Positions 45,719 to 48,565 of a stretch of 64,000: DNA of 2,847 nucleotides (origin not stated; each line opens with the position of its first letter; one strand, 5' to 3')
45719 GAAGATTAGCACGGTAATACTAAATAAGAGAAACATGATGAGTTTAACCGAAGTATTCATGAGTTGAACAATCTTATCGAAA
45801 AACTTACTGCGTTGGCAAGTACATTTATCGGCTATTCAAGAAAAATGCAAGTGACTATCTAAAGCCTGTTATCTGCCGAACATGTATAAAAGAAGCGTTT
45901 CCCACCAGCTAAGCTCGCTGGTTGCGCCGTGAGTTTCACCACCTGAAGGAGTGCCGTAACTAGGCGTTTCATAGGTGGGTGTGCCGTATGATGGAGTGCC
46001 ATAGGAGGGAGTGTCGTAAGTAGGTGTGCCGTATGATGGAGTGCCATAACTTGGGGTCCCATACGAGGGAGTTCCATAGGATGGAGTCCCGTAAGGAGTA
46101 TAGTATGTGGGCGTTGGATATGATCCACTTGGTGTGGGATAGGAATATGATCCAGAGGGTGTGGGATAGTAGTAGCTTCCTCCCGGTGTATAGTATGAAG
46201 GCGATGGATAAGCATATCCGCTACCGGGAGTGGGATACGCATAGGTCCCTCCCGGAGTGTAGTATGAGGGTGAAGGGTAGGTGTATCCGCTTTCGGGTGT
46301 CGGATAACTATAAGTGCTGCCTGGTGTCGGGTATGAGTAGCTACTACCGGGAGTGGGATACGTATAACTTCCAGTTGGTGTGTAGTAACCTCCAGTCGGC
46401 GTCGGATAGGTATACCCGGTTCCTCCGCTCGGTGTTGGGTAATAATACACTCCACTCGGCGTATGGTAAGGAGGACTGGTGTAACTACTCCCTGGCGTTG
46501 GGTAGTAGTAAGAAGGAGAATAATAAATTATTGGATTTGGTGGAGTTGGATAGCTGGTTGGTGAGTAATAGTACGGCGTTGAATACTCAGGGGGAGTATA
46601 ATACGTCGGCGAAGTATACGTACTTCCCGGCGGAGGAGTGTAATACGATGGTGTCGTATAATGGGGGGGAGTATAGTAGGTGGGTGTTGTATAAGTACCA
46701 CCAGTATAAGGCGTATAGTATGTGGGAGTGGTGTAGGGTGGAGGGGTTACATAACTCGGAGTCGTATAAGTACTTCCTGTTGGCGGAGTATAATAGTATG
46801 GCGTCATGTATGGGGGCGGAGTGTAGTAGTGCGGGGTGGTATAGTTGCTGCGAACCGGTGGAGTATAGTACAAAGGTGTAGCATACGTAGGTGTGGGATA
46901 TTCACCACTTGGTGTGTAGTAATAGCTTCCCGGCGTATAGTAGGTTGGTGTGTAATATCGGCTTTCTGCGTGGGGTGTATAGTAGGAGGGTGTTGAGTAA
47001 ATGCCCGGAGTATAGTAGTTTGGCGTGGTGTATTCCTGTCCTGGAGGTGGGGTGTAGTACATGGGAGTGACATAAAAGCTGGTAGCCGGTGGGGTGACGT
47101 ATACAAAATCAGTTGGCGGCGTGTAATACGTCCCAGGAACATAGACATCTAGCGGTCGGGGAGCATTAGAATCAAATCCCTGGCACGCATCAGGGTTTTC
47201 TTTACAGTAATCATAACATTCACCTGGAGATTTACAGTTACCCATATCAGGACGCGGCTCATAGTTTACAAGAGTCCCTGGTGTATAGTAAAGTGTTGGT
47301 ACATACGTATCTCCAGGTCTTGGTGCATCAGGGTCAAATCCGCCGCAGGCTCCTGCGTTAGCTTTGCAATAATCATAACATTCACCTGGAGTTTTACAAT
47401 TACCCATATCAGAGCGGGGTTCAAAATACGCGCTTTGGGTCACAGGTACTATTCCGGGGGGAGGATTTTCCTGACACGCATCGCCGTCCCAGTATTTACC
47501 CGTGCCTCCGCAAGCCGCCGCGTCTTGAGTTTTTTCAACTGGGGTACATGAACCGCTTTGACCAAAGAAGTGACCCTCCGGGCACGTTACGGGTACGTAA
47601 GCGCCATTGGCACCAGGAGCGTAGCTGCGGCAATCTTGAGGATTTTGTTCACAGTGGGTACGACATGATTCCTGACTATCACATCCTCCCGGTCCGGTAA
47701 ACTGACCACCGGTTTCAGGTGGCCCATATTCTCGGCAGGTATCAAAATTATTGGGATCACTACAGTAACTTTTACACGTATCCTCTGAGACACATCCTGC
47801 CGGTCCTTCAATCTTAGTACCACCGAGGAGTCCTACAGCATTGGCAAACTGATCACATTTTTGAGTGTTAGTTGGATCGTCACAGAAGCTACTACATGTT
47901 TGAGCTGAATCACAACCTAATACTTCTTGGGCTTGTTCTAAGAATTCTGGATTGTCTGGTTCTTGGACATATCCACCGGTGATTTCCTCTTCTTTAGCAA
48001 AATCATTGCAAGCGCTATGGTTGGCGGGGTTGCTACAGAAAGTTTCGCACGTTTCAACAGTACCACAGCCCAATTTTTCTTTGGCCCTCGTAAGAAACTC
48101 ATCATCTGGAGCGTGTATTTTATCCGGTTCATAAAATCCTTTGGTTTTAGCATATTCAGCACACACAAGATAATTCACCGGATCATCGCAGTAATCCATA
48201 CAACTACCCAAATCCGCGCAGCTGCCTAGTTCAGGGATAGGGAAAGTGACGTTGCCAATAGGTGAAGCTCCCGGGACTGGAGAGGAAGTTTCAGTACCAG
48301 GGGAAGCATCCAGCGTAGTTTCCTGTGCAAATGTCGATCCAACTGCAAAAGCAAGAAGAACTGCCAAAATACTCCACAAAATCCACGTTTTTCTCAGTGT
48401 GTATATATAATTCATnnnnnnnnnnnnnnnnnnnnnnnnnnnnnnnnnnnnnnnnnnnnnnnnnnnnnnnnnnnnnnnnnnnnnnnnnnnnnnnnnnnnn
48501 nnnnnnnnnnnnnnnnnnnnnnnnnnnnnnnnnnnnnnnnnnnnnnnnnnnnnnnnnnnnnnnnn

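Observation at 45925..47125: About 400-residue Tyr/Pro/Thr tandem-repeat tract (YYTP, YTTP, SYGTP) at the C-terminus of a secreted Cys-module protein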

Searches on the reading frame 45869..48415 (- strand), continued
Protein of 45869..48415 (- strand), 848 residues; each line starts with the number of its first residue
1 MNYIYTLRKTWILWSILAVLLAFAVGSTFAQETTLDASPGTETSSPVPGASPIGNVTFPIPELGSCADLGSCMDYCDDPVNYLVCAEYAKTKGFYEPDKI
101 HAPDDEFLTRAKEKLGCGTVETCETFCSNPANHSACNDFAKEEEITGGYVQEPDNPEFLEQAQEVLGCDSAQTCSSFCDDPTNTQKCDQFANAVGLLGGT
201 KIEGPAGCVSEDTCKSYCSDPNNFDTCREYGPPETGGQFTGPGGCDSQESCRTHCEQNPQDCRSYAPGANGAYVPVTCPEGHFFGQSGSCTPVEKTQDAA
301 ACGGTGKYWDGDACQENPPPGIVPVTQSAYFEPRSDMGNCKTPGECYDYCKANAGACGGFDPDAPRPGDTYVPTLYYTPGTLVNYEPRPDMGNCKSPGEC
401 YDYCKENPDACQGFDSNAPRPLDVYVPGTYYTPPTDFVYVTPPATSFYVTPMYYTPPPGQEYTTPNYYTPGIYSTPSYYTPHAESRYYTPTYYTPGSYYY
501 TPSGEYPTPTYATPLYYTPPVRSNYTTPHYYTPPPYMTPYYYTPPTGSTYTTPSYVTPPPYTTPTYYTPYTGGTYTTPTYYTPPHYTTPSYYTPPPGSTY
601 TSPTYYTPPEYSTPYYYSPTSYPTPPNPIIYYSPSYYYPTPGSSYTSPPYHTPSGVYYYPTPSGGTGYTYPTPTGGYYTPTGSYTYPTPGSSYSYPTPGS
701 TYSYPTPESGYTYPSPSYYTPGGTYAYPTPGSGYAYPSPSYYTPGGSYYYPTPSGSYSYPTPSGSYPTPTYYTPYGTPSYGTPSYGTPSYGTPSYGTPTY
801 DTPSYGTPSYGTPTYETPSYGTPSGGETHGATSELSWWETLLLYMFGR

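Call 43: find_related_loci(query=A2, collection=genome_contigs, flank=5000)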
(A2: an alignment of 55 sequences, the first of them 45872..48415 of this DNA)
Query A2 (848 aa) in genome_contigs; peptide patterns used: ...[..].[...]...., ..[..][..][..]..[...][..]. (x = any residue, [..] = any of these).
161 stretches matched a pattern; 72 encode a relative of the query (tblastn E <= 1e-3); 72 distinct loci.
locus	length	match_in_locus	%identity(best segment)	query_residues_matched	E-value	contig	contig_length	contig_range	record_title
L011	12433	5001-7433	58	7-848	0e+0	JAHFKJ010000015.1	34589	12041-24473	MAG: Candidatus Gottesmanbacteria bacterium isolate nzgw407 NODE_1432_length_34590_cov_3.781891, whole genome shotgun se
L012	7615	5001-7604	52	12-834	0e+0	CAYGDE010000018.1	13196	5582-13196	MAG TPA_asm: uncultured Gammaproteobacteria bacterium isolate ERP113451_co3_430 genome assembly, contig: NODE_3750_lengt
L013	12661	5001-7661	53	7-848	0e+0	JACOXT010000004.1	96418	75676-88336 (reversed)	MAG: Candidatus Levyibacteriota bacterium isolate NC_groundwater_160_Ag_S-0.1um_36_20 S4_GD2017_2_S1_scaffold_232, whole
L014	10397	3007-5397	50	1-829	0e+0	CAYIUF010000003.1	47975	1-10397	MAG TPA_asm: uncultured Gammaproteobacteria bacterium isolate ERP119705_co5_572 genome assembly, contig: NODE_685_length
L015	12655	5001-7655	53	9-841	0e+0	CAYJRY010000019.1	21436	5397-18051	MAG TPA_asm: uncultured Gammaproteobacteria bacterium isolate ERP125453_co1_466 genome assembly, contig: NODE_2339_lengt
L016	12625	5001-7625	53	7-848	0e+0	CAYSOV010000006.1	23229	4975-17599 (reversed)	MAG TPA_asm: uncultured Gammaproteobacteria bacterium isolate binchicken_co110_923 genome assembly, contig: NODE_4811_le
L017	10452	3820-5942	58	1-824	0e+0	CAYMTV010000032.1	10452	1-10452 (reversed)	MAG TPA_asm: uncultured Gammaproteobacteria bacterium isolate binchicken_co38_1053 genome assembly, contig: NODE_13489_l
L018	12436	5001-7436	48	6-847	0e+0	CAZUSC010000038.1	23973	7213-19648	MAG TPA_asm: uncultured Candidatus Saccharibacteria bacterium isolate binchicken_co203_424 genome assembly, contig: k141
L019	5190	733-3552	47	17-842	0e+0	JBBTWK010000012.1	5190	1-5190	MAG: Patescibacteria group bacterium isolate H41-bin145_1 H41_bin145_1_000000000012, whole genome shotgun sequence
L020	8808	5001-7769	49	5-847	0e+0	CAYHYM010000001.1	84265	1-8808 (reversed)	MAG TPA_asm: uncultured Gammaproteobacteria bacterium isolate ERP119705_co17_338 genome assembly, contig: NODE_191_lengt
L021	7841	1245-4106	48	1-842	0e+0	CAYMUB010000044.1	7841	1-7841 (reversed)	MAG TPA_asm: uncultured Gammaproteobacteria bacterium isolate binchicken_co203_488 genome assembly, contig: k141_2482415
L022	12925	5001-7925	48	1-846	0e+0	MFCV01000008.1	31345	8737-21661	MAG: Candidatus Daviesbacteria bacterium RIFCSPHIGHO2_02_FULL_36_13 rifcsphigho2_02_scaffold_1835, whole genome shotgun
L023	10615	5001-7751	59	12-666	0e+0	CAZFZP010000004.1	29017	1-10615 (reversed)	MAG TPA_asm: uncultured Gammaproteobacteria bacterium isolate SRP050083_co3_227 genome assembly, contig: NODE_1093_lengt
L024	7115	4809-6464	57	7-823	0e+0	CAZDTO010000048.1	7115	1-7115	MAG TPA_asm: uncultured Gammaproteobacteria bacterium isolate binchicken_co38_474 genome assembly, contig: NODE_22295_le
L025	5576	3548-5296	57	5-825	0e+0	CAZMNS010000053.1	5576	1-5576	MAG TPA_asm: uncultured Gammaproteobacteria bacterium isolate binchicken_co38_1180 genome assembly, contig: NODE_30561_l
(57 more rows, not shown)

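Call 68: list_cluster_members(proteins=[P0125, window:45872-48415:-])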
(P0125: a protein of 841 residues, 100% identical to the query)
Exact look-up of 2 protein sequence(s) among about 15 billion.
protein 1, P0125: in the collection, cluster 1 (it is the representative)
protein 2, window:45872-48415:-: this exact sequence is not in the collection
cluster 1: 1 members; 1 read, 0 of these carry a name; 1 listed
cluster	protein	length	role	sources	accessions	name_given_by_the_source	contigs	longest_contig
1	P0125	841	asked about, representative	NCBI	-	-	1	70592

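Call 74: search_protein_representatives(alignment_id=A2)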
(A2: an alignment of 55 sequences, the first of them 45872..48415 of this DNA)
Query: 55 sequences, 697 profile positions. Proteins with E-value up to 0.001 (for the whole library): 1813; up to 1e-10: 1436; up to 1e-30: 810. The best 150 are listed.
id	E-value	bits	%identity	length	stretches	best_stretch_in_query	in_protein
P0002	1.3e-296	1002.0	-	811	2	17-659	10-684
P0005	1.4e-289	978.7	-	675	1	11-696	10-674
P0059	1.8e-219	747.1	-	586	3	1-419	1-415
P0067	4.2e-184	630.2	-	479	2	1-426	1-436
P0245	2.1e-182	624.6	-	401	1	2-404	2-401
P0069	2.1e-116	406.4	-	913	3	1-387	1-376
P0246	1.6e-109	383.7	-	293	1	11-268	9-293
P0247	1.5e-101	357.3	-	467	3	8-254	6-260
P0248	3.4e-100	352.9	-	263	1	4-257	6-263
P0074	2.0e-99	350.3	-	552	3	8-265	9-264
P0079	2.6e-98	346.6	-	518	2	12-263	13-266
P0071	7.1e-98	345.2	-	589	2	10-252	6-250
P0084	4.8e-97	342.4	-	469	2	12-255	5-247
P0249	6.0e-97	342.1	-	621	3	8-260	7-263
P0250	1.8e-94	333.9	-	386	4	11-254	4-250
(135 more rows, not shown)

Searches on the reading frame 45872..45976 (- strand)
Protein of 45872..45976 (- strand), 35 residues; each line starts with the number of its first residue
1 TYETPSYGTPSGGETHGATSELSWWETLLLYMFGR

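Call 26: search_protein_families(library=ncbifam, proteins=[window:45872-45976:-], max_evalue=10)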
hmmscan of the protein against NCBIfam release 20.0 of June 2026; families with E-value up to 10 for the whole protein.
seq(35 aa): 0 families

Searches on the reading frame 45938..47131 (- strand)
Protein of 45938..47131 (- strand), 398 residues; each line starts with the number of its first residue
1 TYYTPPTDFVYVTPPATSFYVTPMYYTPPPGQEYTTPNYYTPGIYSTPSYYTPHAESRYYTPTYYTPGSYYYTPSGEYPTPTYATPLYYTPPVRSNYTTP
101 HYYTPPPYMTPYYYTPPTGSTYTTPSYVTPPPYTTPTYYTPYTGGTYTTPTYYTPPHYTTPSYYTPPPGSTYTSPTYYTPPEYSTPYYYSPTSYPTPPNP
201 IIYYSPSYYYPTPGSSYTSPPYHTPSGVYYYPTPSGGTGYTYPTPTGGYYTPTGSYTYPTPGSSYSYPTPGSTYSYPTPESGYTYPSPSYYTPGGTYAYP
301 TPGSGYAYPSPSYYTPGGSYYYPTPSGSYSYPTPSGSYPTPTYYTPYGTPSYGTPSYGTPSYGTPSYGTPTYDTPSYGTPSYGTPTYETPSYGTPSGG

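Call 40: find_homologous_proteins(query=window:45938-47131:-, max_evalue=0.001)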
Query seq(398 aa) (398 aa): 31 proteins with E <= 0.001 among 8000 candidates.
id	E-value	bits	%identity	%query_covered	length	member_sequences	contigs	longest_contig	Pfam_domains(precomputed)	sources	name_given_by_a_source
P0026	3.9e-55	206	72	37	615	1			-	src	-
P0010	6.3e-55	205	63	59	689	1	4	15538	-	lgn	-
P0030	4.7e-54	202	73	45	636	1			-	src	-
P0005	2.1e-52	197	76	32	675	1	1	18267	-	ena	-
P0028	1.5e-50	190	69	38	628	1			-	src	-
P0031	2.1e-49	187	68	43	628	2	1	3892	-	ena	-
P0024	1.1e-48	184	54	78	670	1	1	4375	-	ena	-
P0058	1.1e-46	178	68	43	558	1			-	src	-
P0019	1.2e-41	161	56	59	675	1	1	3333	-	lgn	-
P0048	4.5e-41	159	75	30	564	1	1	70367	-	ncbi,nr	ncbi:hypothetical protein HYW46_03725 [Candidatus Daviesbacteria bacterium]|nr:hypothetical protein 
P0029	4.5e-40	156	48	66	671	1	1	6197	-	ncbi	-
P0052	1.1e-39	155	64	42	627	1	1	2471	-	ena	-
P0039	2.3e-39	154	69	39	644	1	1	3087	-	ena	-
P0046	8.0e-37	145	65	38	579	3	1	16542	-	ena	-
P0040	2.0e-34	137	61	26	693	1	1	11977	-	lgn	-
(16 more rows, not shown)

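Call 69: search_protein_families(library=pfam, proteins=[window:45938-47131:-], max_evalue=10)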
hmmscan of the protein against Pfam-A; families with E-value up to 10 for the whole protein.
seq(398 aa): 0 families
